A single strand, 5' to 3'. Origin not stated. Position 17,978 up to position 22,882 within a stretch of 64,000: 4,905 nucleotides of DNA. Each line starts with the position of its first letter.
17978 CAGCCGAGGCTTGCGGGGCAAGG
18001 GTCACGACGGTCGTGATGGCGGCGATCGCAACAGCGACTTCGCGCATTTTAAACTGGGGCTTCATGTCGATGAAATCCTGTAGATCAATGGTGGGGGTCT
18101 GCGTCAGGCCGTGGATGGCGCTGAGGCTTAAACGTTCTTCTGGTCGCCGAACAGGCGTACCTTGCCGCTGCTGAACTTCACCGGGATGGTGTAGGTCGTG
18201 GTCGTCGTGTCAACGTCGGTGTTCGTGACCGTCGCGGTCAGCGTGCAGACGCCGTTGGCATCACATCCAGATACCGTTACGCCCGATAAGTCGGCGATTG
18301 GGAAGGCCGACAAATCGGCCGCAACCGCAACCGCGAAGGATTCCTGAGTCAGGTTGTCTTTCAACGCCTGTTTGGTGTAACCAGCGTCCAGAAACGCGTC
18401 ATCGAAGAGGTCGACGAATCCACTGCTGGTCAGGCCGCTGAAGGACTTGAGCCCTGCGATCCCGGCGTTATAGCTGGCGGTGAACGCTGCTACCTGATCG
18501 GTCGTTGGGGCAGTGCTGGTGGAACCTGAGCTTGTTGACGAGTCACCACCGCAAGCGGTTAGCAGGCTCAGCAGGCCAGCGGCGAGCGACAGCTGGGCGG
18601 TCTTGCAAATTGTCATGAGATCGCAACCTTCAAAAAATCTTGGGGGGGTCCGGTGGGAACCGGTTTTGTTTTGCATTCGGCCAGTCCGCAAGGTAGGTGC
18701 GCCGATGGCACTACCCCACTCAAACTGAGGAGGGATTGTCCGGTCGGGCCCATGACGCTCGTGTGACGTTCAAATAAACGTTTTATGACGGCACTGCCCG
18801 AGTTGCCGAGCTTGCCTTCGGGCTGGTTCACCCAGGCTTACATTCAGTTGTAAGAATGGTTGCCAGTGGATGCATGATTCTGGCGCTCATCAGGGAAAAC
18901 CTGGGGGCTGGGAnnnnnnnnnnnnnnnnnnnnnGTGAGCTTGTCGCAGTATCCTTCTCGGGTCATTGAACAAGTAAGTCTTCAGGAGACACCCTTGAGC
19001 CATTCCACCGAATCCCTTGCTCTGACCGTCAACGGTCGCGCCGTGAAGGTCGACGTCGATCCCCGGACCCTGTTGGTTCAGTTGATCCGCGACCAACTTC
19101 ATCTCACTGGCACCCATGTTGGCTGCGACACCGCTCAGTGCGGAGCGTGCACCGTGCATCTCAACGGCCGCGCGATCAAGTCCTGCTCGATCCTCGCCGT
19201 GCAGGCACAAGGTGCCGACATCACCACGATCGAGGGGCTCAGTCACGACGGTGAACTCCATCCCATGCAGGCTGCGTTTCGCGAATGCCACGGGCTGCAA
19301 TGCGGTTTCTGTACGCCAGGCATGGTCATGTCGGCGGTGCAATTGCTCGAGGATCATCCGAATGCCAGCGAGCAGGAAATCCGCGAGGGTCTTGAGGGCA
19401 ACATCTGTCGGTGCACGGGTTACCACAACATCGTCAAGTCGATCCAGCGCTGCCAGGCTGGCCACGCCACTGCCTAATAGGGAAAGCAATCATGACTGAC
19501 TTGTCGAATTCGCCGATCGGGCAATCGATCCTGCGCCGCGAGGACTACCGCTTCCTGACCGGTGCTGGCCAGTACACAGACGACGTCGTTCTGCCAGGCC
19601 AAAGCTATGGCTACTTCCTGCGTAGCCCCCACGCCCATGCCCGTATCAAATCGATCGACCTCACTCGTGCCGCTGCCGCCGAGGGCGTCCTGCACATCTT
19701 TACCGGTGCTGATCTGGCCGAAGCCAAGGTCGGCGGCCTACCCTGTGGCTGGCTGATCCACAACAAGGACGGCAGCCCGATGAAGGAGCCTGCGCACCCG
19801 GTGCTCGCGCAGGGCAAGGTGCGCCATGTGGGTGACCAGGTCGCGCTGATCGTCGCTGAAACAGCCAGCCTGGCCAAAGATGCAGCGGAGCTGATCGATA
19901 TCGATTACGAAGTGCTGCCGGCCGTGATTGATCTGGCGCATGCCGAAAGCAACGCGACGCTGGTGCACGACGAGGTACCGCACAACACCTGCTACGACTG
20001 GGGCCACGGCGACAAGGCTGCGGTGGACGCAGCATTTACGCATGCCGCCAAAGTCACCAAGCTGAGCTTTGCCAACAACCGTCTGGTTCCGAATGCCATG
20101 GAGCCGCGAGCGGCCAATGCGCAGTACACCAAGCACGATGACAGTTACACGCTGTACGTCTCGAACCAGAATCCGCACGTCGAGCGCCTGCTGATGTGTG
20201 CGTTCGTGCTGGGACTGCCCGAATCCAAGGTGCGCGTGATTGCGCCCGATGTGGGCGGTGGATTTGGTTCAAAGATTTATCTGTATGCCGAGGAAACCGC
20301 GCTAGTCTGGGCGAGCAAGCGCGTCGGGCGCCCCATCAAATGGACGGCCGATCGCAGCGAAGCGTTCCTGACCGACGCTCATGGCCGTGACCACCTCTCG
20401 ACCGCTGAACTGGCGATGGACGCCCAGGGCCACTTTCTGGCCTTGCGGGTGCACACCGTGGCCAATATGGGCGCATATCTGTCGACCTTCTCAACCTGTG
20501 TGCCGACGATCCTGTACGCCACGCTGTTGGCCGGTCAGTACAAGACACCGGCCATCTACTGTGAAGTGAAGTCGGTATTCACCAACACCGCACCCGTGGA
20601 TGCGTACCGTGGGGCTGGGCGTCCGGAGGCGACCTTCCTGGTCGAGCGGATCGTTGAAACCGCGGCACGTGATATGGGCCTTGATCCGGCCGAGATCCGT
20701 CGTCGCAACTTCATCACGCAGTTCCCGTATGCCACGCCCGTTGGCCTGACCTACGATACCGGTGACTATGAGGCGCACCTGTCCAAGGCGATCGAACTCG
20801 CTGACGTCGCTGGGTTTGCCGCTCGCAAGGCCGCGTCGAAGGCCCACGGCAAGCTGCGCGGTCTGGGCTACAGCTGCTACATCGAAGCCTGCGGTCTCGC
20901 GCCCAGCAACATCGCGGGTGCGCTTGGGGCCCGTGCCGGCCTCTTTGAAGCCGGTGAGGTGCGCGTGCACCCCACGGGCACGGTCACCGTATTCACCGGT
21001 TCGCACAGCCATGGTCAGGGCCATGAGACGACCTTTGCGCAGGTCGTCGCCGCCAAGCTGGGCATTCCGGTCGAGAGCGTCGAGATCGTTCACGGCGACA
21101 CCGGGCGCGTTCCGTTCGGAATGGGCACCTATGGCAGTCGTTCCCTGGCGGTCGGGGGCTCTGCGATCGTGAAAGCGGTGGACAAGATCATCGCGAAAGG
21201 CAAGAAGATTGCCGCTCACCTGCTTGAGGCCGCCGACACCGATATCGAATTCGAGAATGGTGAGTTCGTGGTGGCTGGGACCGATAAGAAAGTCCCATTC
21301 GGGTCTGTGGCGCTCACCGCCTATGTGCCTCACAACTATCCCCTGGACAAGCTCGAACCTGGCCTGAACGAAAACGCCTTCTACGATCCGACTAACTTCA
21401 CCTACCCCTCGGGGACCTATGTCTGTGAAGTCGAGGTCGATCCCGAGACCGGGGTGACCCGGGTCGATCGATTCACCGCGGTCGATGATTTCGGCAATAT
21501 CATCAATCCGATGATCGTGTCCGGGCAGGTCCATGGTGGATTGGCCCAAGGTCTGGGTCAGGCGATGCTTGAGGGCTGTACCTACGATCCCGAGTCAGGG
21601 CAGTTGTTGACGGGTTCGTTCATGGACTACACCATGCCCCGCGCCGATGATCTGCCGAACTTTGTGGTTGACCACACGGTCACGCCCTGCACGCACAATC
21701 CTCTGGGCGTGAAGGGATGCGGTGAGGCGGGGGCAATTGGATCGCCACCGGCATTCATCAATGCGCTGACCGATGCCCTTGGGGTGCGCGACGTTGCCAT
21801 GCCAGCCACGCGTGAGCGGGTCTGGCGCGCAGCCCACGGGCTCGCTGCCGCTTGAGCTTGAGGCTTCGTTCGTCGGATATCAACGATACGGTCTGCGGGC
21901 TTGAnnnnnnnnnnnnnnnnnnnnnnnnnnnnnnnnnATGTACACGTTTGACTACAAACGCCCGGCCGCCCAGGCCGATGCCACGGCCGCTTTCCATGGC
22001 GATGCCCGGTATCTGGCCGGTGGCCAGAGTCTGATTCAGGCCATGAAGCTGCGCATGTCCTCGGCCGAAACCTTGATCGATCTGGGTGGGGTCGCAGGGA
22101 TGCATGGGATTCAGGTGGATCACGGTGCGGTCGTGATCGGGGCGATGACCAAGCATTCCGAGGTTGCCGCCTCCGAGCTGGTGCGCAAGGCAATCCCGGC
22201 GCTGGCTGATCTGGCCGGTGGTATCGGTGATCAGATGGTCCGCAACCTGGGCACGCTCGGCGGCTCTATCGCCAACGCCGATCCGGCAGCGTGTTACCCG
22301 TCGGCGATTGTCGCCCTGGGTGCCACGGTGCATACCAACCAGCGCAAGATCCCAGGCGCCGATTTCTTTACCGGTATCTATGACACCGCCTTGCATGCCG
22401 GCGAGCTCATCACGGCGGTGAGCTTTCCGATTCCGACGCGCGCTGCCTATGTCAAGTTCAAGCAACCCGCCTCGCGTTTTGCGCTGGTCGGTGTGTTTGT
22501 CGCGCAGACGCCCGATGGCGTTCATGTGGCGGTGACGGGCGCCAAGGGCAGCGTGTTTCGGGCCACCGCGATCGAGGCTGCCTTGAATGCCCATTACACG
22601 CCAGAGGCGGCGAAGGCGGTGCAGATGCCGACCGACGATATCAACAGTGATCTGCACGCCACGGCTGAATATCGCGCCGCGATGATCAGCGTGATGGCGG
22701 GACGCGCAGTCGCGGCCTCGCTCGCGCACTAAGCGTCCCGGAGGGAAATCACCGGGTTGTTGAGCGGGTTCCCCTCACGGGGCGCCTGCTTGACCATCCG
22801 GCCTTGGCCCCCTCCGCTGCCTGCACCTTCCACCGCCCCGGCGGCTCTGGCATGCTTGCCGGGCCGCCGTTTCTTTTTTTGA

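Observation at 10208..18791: Compact 7-gene minus-strand operon behind a triple Pho-box-like array, with an unexplained gene combination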

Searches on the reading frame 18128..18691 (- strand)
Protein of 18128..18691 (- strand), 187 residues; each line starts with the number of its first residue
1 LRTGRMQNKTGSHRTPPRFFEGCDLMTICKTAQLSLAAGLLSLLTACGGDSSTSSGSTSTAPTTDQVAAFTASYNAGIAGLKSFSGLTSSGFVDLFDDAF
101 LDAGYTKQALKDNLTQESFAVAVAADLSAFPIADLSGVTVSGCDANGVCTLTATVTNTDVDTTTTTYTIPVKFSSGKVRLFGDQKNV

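Call 3: search_protein_families(library=pfam, proteins=[window:18128-18691:-], max_evalue=0.01)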
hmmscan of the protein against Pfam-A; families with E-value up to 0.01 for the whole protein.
window:18128-18691:- (187 aa): 0 families

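Call 5: search_protein_families(library=ncbifam, proteins=[window:18128-18691:-], max_evalue=0.01)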
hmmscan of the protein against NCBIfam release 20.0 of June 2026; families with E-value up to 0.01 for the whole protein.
window:18128-18691:- (187 aa): 0 families

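Call 30: search_protein_families(library=pfam, proteins=[window:18128-18616:-], max_evalue=10)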
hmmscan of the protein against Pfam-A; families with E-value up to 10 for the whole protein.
window:18128-18616:- (162 aa): 1 family
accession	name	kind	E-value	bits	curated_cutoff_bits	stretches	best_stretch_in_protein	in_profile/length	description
PF11928.13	DUF3446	-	0.32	11.6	25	1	9-75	21-92/105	Early growth response N-terminal domain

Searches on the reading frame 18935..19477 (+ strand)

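Call 84: search_protein_families(library=pfam, proteins=[window:18935-19477:+], max_evalue=0.0001)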
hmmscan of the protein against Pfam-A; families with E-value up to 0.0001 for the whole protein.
window:18935-19477:+ (180 aa): 2 families
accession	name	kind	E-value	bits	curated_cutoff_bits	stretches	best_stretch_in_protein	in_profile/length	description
PF01799.25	Fer2_2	-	5.4e-34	116.6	30.3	1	98-171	1-75/75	[2Fe-2S] binding domain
PF00111.32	Fer2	-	2.9e-08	34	21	1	31-82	2-53/77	2Fe-2S iron-sulfur cluster binding domain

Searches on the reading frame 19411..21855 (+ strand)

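Call 84: search_protein_families(library=pfam, proteins=[window:19411-21855:+], max_evalue=0.0001)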
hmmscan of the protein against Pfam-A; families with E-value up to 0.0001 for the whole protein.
window:19411-21855:+ (814 aa): 3 families
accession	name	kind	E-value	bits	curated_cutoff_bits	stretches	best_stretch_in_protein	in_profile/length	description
PF20256.3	MoCoBD_2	-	6.3e-93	311.8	27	1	460-749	2-283/283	Molybdopterin cofactor-binding domain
PF02738.23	MoCoBD_1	-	1.1e-77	260.9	27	1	185-434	1-244/244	Molybdopterin cofactor-binding domain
PF01315.27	Ald_Xan_dh_C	-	1.4e-30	106.3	31.3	1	50-170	1-110/110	Aldehyde oxidase and xanthine dehydrogenase, a/b hammerhead domain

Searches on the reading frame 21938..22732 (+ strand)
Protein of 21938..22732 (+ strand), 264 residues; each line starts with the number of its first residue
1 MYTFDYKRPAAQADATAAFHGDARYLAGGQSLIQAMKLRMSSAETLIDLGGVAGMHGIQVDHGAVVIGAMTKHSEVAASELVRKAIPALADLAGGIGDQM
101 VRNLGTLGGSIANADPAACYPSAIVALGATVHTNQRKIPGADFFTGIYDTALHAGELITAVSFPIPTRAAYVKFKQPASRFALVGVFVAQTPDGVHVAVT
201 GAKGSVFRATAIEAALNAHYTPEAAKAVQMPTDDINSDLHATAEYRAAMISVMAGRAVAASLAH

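Call 84: search_protein_families(library=pfam, proteins=[window:21938-22732:+], max_evalue=0.0001)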
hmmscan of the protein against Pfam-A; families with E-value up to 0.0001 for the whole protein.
window:21938-22732:+ (264 aa): 1 family
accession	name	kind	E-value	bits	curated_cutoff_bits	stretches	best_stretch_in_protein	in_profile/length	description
PF00941.27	FAD_binding_5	-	1.8e-42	145.5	27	1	3-165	2-169/170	FAD binding domain in molybdopterin dehydrogenase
